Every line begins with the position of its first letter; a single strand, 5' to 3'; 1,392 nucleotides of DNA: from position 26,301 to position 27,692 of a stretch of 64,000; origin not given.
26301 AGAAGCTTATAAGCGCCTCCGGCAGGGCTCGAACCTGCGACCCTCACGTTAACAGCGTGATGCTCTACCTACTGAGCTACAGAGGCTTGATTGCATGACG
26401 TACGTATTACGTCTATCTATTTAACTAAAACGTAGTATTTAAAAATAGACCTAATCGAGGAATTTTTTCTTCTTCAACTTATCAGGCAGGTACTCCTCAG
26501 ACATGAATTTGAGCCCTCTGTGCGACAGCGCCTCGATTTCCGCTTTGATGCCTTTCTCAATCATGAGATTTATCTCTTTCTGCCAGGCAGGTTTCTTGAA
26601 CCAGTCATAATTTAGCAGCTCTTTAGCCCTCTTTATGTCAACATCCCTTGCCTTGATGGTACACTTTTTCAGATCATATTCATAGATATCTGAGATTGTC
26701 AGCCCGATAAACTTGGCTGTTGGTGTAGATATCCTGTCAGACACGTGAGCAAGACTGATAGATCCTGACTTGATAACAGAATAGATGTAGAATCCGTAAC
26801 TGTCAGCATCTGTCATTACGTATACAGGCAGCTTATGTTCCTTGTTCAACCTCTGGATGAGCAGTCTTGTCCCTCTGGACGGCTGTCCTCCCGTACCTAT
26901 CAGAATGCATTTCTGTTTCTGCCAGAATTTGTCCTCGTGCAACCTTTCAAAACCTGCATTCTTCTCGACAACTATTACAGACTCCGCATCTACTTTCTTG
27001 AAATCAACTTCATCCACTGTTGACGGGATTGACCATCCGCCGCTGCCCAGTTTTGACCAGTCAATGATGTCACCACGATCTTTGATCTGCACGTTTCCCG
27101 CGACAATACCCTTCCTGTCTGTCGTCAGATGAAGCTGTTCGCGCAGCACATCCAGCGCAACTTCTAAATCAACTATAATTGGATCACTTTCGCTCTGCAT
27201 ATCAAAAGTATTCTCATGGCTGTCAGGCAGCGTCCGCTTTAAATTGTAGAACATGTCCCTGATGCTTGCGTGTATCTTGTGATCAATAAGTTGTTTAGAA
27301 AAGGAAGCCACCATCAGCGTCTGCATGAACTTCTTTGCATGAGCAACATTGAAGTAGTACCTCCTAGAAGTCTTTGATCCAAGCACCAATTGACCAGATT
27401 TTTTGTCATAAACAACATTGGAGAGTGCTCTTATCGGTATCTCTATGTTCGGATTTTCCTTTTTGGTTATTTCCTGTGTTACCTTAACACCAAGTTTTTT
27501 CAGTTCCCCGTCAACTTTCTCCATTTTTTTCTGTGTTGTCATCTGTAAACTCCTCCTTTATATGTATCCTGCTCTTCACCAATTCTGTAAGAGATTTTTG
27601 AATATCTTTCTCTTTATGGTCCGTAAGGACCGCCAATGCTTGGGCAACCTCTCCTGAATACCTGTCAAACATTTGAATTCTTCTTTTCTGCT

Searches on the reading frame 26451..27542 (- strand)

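Call 93: search_protein_families(library=pfam, proteins=[window:26451-27542:-], max_evalue=0.0001)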
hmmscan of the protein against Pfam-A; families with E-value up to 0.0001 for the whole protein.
window:26451-27542:- (363 aa): 3 families
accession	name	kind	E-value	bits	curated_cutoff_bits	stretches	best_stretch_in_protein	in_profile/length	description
PF21180.3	TOP6A-Spo11_Toprim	-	1.2e-61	208.1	24.1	1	189-356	2-170/170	Topoisomerase 6 subunit A/Spo11, Toprim domain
PF04406.19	TP6A_N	-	4.2e-17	62.2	26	1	70-139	1-62/62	Type IIB DNA topoisomerase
PF20768.2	Topo_VI_alpha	-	1e-07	32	23.6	1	146-185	6-50/50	All-beta domain in DNA topoisomerase VI alpha subunit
